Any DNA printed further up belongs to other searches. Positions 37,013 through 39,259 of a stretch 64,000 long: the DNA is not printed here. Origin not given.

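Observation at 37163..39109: KpsM-type ABC-2 permease carrying a ~350-aa N-terminal TPR domain, with no partner ATPase nearby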

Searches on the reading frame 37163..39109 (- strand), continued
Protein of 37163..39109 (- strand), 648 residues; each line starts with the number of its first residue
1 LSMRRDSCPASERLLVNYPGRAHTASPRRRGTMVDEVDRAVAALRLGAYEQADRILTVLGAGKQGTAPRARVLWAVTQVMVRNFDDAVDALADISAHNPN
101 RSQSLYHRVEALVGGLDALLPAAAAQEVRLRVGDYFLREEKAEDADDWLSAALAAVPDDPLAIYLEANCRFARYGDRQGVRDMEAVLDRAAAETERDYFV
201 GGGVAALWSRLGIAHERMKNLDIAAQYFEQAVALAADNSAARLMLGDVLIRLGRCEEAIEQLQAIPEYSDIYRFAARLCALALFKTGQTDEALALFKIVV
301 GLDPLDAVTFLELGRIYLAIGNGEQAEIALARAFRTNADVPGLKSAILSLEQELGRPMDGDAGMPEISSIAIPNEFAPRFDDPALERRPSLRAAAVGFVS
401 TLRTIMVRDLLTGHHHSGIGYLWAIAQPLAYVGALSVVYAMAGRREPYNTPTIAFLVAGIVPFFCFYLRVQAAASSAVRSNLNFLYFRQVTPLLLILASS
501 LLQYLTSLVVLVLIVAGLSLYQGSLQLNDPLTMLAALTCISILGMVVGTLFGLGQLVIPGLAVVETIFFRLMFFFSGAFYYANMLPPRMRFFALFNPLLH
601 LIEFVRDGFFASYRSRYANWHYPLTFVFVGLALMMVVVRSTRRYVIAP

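Call 46: fold_search(model_id=the predicted structure, library=pdb)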
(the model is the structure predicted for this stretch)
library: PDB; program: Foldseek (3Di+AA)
matches with E <= 10: 1515; with E <= 0.001: 208
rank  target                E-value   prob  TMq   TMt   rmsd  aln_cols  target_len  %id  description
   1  8chy                  3.6e-08  1.00  0.33  0.67   7.5       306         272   19  Crystal structure of an 8-repeat consensus TPR superhelix with Zinc. (released 2024-02-21)
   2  8tsh_C                9.5e-08  1.00  0.39  0.89   2.6       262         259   26  S. thermodepolymerans KpsMT(E151Q)-KpsE in complex with ATP (released 2024-04-17)
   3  8tun_C                1.9e-07  1.00  0.38  0.88   2.5       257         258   26  S. thermodepolymerans KpsM-KpsE in Glycolipid 1 state with rigid body fitted KpsT (released 2024-04-17)
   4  8tsi_C                2.0e-07  1.00  0.38  0.88   2.2       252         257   26  S. thermodepolymerans KpsMT-KpsE in complex with ADP:AlF4- (released 2024-04-17)
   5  8tsh_D                2.3e-07  1.00  0.37  0.87   2.4       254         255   26  S. thermodepolymerans KpsMT(E151Q)-KpsE in complex with ATP (released 2024-04-17)
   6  9qhb                  3.0e-07  1.00  0.34  0.68   7.2       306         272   18  Crystal structure of 16-repeat CTPR protein with eliminated coordination sites (released 2025-10-22)
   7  8tsl_C                3.3e-07  1.00  0.38  0.86   2.4       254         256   26  S. thermodepolymerans KpsM-KpsE in Apo 2 state with rigid body fitted KpsT (released 2024-04-17)
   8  1w3b_A                5.0e-07  1.00  0.28  0.41  11.0       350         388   17  The superhelical TPR domain of O-linked GlcNAc transferase reveals structural similarities to importin alpha. (released 2004-09-09)
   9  6eou                  5.2e-07  1.00  0.35  0.59   8.2       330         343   16  O-GlcNAc transferase TPR domain with the intellectual disability associated mutation L254F (released 2018-05-09)
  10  1w3b_B                1.3e-06  1.00  0.34  0.53   8.0       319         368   17  The superhelical TPR domain of O-linked GlcNAc transferase reveals structural similarities to importin alpha. (released 2004-09-09)
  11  9qhc_B                1.4e-06  1.00  0.34  0.71   5.8       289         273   18  Crystal structure of 8-repeat CTPR protein with eliminated coordination sites (released 2025-10-22)
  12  6gmh_Q                2.8e-06  1.00  0.33  0.24  23.6       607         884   14  Structure of activated transcription complex Pol II-DSIF-PAF-SPT6 (released 2018-08-22)
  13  7y4i_A                5.0e-06  1.00  0.31  0.24   9.0       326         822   17  Crystal structure of SPINDLY in complex with GDP (released 2022-12-07)
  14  8dtf_A                6.0e-06  1.00  0.30  0.24  11.8       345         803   17  Cryo-EM structure of the full length Arabidopsis SPY with complete TPRs (released 2023-03-08)
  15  9qhc_A                6.2e-06  1.00  0.33  0.68   5.9       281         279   20  Crystal structure of 8-repeat CTPR protein with eliminated coordination sites (released 2025-10-22)
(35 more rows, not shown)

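Call 48: search_protein_representatives(protein=window:37163-39013:-)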
Query: 616 residues. Proteins with E-value up to 0.001 (for the whole library): 20277; up to 1e-10: 1712; up to 1e-30: 50. The best 150 are listed.
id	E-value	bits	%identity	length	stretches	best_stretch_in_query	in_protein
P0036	1.1e-197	674.7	52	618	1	4-614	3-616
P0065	5.6e-145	500.7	40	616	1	3-615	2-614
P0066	3.8e-122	425.3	39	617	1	12-615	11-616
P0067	1.1e-101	357.9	36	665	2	91-615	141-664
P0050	1.5e-88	314.5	66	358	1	2-236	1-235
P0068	1.8e-86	307.6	54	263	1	356-615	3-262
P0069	2.2e-86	307.3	54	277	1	6-279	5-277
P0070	3.8e-82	293.3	89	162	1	1-160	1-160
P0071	1.2e-77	278.4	32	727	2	93-615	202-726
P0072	1.4e-68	248.4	32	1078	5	95-614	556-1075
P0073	2.8e-63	231.0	34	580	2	251-605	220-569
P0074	1.1e-58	215.9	32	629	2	95-505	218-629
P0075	1.5e-57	212.1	31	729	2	106-608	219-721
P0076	9.1e-54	199.6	30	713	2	93-611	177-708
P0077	2.4e-53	198.2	33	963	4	217-611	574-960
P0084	3.3e-46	174.6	36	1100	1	239-614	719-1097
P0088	4.2e-43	164.4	27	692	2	183-606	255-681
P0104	2.9e-32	128.6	28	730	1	271-612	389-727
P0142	7.5e-26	107.4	24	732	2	185-601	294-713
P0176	1.0e-23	100.3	25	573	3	369-610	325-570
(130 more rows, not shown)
